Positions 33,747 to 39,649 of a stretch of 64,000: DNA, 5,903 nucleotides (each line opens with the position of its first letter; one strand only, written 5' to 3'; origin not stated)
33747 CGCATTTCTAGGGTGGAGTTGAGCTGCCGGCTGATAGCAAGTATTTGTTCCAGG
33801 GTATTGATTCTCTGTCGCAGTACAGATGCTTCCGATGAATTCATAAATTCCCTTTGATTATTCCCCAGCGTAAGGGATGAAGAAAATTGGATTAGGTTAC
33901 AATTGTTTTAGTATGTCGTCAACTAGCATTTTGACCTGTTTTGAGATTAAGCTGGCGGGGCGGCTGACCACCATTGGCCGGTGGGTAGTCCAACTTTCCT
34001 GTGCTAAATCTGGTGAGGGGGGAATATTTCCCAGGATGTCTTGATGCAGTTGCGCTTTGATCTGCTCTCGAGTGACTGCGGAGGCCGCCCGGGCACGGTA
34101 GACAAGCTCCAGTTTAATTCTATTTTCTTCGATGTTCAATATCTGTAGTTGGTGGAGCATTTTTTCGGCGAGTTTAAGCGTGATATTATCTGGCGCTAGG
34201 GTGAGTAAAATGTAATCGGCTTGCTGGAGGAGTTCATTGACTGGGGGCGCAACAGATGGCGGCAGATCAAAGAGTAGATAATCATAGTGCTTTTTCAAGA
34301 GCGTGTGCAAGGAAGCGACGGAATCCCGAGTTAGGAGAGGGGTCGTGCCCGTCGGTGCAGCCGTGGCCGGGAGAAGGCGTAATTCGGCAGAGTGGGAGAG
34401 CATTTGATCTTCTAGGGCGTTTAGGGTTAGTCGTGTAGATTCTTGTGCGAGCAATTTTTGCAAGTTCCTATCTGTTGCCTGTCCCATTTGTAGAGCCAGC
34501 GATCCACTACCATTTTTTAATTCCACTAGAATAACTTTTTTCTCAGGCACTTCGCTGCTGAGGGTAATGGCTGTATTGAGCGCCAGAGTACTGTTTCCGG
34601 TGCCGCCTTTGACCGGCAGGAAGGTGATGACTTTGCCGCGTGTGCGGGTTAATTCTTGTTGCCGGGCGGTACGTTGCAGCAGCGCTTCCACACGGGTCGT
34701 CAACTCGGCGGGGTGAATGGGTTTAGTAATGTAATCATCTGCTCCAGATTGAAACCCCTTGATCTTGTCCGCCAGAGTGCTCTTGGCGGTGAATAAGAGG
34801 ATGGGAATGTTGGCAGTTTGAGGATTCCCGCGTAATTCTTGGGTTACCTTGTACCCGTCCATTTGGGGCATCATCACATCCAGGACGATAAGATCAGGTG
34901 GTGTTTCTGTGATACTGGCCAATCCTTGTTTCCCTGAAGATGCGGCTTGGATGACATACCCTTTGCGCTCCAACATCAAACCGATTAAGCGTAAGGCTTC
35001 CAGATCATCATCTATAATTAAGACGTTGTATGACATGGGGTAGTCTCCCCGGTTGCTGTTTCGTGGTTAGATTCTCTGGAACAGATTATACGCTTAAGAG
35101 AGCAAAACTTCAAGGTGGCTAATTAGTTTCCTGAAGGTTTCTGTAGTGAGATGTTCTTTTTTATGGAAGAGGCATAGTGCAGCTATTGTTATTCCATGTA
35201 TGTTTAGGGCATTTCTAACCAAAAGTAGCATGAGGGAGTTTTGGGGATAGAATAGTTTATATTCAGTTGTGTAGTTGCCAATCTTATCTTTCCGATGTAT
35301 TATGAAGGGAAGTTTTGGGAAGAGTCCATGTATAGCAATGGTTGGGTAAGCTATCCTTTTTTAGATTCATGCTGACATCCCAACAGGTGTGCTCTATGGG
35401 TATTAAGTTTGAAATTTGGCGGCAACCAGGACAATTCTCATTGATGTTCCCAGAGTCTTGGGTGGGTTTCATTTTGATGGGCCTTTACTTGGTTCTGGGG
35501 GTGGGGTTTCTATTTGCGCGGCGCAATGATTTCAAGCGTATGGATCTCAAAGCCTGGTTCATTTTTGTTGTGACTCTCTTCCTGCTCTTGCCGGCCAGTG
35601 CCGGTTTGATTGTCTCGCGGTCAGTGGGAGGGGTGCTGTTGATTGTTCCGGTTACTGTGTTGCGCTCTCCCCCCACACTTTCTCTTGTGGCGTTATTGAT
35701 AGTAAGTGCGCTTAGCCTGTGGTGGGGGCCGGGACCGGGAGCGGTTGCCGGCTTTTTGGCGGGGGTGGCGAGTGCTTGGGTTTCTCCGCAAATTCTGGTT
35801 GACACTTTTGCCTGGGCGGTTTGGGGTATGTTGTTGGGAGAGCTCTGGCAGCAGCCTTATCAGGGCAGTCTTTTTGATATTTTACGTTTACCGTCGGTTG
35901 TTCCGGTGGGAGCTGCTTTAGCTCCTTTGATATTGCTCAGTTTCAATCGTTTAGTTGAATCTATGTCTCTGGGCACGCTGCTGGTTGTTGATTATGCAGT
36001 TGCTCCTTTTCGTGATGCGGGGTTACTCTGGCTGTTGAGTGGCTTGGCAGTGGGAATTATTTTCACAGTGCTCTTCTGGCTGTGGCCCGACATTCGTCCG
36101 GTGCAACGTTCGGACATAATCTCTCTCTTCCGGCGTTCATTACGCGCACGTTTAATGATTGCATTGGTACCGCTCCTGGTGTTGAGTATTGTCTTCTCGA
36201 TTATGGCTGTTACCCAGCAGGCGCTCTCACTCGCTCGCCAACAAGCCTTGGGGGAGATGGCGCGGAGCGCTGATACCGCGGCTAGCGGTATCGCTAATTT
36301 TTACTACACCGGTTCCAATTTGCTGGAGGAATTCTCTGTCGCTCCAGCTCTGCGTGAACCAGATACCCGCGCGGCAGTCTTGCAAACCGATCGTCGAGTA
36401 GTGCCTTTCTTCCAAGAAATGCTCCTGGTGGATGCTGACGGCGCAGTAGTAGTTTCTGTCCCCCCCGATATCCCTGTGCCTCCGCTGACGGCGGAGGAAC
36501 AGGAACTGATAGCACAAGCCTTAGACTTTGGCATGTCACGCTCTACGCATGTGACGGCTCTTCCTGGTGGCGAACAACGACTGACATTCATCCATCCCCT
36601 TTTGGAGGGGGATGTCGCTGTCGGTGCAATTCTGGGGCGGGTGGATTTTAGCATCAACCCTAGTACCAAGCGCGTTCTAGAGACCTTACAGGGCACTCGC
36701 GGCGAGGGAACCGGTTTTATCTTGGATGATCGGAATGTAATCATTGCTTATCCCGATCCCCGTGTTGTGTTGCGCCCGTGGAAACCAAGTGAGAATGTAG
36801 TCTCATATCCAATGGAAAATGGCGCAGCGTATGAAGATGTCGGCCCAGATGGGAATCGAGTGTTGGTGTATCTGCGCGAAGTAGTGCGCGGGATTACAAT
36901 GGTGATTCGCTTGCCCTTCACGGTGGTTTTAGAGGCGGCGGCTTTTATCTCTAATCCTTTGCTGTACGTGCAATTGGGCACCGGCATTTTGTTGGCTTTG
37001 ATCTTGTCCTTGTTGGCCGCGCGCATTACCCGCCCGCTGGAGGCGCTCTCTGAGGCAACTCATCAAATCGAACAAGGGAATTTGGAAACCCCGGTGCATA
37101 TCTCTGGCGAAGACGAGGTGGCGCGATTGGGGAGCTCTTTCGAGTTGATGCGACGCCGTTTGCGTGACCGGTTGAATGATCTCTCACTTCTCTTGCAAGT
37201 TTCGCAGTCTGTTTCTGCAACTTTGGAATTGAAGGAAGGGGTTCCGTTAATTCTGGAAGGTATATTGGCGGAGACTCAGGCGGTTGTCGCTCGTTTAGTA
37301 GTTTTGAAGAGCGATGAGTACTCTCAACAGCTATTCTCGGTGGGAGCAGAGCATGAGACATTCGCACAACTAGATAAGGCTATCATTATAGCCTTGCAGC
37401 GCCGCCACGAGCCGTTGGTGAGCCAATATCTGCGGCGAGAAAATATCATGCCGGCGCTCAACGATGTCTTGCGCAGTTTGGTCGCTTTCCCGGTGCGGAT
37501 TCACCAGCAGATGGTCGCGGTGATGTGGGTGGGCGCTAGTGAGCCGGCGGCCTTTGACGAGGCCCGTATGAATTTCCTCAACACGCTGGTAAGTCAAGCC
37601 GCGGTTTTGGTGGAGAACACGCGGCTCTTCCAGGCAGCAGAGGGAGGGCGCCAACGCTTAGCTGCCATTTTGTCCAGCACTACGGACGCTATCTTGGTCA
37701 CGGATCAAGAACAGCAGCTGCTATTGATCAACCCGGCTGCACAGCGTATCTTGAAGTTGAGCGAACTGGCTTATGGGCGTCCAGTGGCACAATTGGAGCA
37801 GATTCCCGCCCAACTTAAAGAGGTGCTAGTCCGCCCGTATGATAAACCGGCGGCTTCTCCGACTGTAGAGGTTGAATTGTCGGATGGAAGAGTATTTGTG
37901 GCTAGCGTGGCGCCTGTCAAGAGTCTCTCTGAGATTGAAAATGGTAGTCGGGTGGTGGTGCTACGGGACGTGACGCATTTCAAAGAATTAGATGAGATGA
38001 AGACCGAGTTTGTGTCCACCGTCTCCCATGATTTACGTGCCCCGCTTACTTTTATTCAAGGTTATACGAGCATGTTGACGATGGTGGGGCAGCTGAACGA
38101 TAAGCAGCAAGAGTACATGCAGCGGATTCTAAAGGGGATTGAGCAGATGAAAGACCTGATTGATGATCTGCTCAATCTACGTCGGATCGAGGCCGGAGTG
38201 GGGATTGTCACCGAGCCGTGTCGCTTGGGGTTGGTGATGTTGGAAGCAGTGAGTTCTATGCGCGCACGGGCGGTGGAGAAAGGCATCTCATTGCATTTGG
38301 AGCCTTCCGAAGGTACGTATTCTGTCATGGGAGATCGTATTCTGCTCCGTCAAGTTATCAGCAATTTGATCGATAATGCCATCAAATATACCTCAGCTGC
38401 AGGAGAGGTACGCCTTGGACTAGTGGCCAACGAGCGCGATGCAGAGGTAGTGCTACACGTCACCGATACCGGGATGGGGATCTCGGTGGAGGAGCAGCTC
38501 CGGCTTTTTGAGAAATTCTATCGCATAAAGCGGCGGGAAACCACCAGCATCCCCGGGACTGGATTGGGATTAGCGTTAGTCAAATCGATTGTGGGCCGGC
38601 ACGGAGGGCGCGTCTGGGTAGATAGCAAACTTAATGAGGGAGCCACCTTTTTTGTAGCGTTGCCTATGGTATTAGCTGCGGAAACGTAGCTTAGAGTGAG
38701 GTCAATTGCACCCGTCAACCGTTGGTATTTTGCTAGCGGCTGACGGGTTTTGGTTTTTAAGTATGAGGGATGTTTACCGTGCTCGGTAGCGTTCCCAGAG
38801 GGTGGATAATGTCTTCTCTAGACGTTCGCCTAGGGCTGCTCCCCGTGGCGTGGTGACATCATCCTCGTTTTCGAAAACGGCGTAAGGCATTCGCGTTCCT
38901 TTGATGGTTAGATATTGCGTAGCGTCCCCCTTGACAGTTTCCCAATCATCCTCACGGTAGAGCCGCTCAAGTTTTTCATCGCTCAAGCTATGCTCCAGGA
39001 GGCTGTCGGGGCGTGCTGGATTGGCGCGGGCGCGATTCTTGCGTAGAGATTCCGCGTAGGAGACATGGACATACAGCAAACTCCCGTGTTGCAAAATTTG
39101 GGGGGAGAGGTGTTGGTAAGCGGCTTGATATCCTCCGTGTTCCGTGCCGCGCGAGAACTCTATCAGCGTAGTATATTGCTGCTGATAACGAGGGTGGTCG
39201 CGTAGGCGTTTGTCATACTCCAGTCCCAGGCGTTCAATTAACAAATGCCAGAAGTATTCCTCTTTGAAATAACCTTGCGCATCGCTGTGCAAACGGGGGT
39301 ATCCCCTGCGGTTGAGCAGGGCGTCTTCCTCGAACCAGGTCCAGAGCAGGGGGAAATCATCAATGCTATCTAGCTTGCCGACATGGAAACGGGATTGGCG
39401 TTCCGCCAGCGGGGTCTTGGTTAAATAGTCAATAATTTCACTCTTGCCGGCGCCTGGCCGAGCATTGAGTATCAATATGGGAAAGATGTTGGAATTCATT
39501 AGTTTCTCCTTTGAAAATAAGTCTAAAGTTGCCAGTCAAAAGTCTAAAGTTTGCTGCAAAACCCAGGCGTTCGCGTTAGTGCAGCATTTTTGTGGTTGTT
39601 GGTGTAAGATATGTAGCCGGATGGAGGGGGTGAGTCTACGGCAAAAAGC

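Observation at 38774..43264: Cluster of rseP (site-2 protease), a HEAT-repeat protein and a membrane-anchored gluzincin peptidase, with a P-loop kinase-like gene behind its own repeat-bearing promoter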

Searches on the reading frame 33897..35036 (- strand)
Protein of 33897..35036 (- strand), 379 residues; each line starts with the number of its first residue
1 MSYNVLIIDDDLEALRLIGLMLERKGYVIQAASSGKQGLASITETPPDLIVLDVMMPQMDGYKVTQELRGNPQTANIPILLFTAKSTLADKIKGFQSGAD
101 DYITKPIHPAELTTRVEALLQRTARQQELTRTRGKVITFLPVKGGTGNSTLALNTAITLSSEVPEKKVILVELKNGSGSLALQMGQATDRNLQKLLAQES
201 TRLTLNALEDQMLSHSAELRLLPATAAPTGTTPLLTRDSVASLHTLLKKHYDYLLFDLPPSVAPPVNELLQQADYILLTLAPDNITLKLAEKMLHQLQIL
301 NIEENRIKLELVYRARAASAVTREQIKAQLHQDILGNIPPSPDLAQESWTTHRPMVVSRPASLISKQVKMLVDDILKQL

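Call 42: search_protein_families(library=pfam, proteins=[window:33897-35036:-], max_evalue=0.0001)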
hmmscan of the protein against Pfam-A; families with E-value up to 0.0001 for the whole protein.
window:33897-35036:- (379 aa): 4 families
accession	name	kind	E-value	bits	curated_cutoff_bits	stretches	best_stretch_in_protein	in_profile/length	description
PF00072.30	Response_reg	-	5.5e-31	107.5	30.2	1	5-117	1-111/111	Response regulator receiver domain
PF13614.12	AAA_31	-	8.6e-12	45.8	27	1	135-303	2-170/177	AAA domain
PF06564.18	CBP_BcsQ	-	1.6e-07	31.5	21.3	1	136-311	3-177/234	Cellulose biosynthesis protein BcsQ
PF10609.15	ParA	-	1.3e-06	28.5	27.1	1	135-375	4-245/246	NUBPL iron-transfer P-loop NTPase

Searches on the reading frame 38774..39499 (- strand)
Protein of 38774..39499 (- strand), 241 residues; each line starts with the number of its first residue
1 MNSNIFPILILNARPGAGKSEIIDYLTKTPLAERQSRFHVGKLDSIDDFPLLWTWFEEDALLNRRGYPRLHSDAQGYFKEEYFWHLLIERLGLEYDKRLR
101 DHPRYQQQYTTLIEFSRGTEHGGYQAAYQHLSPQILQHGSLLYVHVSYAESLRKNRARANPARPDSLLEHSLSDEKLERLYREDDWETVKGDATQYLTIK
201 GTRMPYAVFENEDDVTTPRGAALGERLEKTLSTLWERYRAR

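Call 3: search_protein_families(library=pfam, proteins=[window:38774-39499:-], max_evalue=0.01)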
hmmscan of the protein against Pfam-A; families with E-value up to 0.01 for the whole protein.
window:38774-39499:- (241 aa): 0 families

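Call 4: search_protein_families(library=ncbifam, proteins=[window:38774-39499:-], max_evalue=0.01)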
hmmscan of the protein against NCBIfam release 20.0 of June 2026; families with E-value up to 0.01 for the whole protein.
window:38774-39499:- (241 aa): 0 families
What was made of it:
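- Checked: Walker-A protein, 39499..38774, 241 aa: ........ motif, no family hit (calls 3, 4).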

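Call 24: search_solved_structures(query=window:38774-39499:-, max_evalue=10, show_alignments=2)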
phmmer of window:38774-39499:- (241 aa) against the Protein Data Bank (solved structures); distinct sequences matched with E-value up to 10: 6.
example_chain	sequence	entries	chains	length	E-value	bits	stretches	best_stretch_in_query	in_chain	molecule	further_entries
7l9p_A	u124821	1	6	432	0.12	15.1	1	7-69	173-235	Pachytene checkpoint protein 2 homolog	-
5vq9_D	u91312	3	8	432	0.12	15.1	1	7-69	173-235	Pachytene checkpoint protein 2 homolog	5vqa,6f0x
6lk0_A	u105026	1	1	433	0.12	15.1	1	7-69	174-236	Pachytene checkpoint protein 2 homolog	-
5wc2_A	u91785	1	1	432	0.12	15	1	7-69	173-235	Pachytene checkpoint protein 2 homolog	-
9q2u_A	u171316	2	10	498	0.7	12.5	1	96-172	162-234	Lactate racemase A | LarA-like nickel-pincer nucleotide cofactor-utilizing enzyme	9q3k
1zp6_A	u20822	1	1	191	1.1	11.9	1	8-83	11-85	hypothetical protein Atu3015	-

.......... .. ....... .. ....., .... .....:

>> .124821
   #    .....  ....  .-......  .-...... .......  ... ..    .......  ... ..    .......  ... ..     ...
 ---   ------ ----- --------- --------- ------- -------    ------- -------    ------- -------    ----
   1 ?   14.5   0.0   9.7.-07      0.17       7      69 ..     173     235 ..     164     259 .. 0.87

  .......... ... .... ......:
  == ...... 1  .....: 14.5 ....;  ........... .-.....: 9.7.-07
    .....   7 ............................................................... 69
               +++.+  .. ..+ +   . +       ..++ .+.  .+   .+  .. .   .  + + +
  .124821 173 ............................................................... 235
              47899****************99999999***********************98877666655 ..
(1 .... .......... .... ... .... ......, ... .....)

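Call 28: find_homologous_proteins(query=window:38774-39499:-)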
Query window:38774-39499:- (241 aa): 4990 proteins with E <= 0.001 among 5603 candidates; the best 120 are listed.
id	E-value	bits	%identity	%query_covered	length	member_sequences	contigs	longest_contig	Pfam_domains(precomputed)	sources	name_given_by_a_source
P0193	1.3e-160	550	100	100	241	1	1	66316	-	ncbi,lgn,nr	ncbi:MAG: hypothetical protein U9Q70_12590 [Chloroflexota bacterium]|nr:hypothetical protein [Chloro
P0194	6.1e-139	479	85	100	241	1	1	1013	-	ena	-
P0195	1.3e-135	469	85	100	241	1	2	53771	-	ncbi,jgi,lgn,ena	-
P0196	4.3e-134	464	83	100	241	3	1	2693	-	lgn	-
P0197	1.8e-122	426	77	99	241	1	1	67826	-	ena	-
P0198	1.2e-111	390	70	100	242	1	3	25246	-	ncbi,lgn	-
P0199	4.9e-111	388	71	100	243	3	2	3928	-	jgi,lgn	jgi:hypothetical protein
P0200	7.3e-111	387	72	100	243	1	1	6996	-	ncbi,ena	-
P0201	2.2e-110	386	70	100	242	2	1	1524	-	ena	-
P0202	1.5e-109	383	70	100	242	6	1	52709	-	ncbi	-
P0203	3.0e-109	382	72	98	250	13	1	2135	-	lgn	-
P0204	3.1e-109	382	69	100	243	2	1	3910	-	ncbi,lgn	ncbi:MAG: hypothetical protein ACLFTI_12655 [Anaerolineales bacterium]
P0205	9.9e-109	380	71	100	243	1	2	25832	-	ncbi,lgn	ncbi:MAG: hypothetical protein ACLFU8_16820 [Anaerolineales bacterium]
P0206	2.1e-108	379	68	100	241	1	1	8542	-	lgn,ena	-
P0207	3.3e-107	376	69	98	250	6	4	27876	-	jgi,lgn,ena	-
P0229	1.0e-101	358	65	98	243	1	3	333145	-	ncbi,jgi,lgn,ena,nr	ncbi:MAG: hypothetical protein KBF64_06310 [Anaerolineaceae bacterium]|nr:hypothetical protein [Anae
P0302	6.2e-99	348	61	100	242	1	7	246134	-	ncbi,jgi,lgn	jgi:hypothetical protein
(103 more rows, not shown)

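Call 29: find_encoding_contigs(protein=P0202, flank=7000, max_places=1)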
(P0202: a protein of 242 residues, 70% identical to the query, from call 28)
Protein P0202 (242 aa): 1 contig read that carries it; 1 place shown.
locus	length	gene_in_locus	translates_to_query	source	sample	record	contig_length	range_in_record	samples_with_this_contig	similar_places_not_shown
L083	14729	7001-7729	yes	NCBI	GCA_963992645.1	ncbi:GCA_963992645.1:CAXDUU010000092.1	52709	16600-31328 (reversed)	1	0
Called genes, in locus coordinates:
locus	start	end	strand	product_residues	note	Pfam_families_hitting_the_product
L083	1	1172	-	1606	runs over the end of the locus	PF01590:GAF, PF13185:GAF_2, PF01590:GAF, PF13185:GAF_2, PF01590:GAF, PF13185:GAF_2, PF13492:GAF_3, PF00989:PAS, +7 more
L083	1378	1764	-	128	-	PF00072:Response_reg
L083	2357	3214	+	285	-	PF01040:UbiA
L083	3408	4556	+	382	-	PF02163:Peptidase_M50, PF13180:PDZ_2, PF00595:PDZ (weak), PF17820:PDZ_6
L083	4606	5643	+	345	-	PF02985:HEAT (faint), PF13646:HEAT_2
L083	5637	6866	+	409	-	PF13485:Peptidase_MA_2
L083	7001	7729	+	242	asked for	-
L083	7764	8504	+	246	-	PF05685:Uma2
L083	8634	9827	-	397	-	-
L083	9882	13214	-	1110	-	PF00672:HAMP, PF13185:GAF_2, PF00989:PAS (faint), PF08448:PAS_4 (weak), PF13596:PAS_10 (weak), PF00512:HisKA, PF02518:HATPase_c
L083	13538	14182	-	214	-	-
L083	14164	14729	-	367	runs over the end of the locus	PF06314:ADC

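Call 30: find_encoding_contigs(protein=P0229, flank=7000, max_places=1)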
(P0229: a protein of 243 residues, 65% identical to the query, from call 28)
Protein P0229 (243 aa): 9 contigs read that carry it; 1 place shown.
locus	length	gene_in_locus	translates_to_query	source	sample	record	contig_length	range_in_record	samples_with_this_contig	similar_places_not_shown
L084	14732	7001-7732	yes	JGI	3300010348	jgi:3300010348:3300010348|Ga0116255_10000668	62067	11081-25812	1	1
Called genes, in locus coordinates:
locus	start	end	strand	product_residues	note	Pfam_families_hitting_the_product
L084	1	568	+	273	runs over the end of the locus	PF02540:NAD_synthase, PF03054:tRNA_Me_trans (faint)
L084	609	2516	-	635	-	PF00005:ABC_tran, PF13555:AAA_29 (faint), PF02463:SMC_N (faint), PF13191:AAA_16 (faint), PF13304:AAA_21 (faint), PF12848:ABC_tran_Xtn, PF00005:ABC_tran, PF16326:ABC_tran_CTD, +1 more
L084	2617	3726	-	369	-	PF25391:WD40_Gbeta, PF24814:WD40_Prp19, PF23381:Beta-prop_IFT122_1st, PF25171:Beta-prop_WDR36-Utp21_1st, PF25175:Beta-prop_WDR5, PF25174:Beta-prop_THOC3, PF25173:Beta-prop_WDR3_1st, PF24817:WD40_WDHD1_1st, +20 more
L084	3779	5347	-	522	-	-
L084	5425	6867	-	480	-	PF00083:Sugar_tr, PF07690:MFS_1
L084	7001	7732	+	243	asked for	-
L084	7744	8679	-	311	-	PF00781:DAGK_cat, PF01513:NAD_kinase, PF19279:YegS_C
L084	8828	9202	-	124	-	-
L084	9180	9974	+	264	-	PF01497:Peripla_BP_2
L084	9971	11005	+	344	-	PF01032:FecCD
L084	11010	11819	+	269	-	PF00005:ABC_tran, PF02463:SMC_N (faint), PF13304:AAA_21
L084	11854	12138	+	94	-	PF02597:ThiS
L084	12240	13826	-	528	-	PF13687:DUF4153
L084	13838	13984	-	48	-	-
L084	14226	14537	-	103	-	PF09723:Zn_ribbon_8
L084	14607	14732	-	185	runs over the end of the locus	PF02659:Mntp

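Call 44: search_solved_structures(query=A4, max_evalue=1, show_alignments=2)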
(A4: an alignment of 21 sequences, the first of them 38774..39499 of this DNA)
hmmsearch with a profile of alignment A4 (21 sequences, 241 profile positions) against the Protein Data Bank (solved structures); distinct sequences matched with E-value up to 1: 6.
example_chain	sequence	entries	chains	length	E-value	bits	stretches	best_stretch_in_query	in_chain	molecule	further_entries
5vq9_D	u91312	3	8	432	0.051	16.2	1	7-65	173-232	Pachytene checkpoint protein 2 homolog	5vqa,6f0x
7l9p_A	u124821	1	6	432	0.051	16.2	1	7-65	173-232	Pachytene checkpoint protein 2 homolog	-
5wc2_A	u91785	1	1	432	0.054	16.1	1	7-65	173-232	Pachytene checkpoint protein 2 homolog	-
6lk0_A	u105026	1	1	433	0.061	15.9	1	7-65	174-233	Pachytene checkpoint protein 2 homolog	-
1s4f_A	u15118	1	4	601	0.52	12.9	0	150-192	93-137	RNA-dependent RNA polymerase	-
1s48_A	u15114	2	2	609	0.53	12.8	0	150-192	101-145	RNA-dependent RNA polymerase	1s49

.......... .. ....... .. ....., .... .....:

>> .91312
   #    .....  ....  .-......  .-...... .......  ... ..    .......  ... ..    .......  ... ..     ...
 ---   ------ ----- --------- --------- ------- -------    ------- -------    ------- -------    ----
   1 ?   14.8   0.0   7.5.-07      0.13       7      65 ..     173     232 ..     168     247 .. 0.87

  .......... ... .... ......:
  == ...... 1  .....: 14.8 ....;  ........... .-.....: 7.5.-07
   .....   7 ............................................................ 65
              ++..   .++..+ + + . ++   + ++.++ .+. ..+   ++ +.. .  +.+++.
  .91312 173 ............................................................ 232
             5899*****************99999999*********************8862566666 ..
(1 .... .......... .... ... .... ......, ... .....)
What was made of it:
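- On P-loop NTPase / kinase (the fourth gene): The best PDB sequence match, at E 0.05, covers only the P-loop region of TRIP13 (calls 24, 44).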

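Call 45: search_protein_families(library=pfam, proteins=[window:38774-39499:-, P0229, P0302], max_evalue=10)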
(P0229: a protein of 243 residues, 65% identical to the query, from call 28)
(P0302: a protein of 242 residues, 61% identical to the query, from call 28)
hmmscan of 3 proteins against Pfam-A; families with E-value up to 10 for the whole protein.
window:38774-39499:- (241 aa): 0 families

P0229 (243 aa): 0 families

P0302 (242 aa): 1 family
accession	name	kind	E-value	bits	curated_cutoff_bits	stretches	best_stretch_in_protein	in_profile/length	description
PF14005.11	YpjP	-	0.055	13.9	27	1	4-43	55-94/134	YpjP-like protein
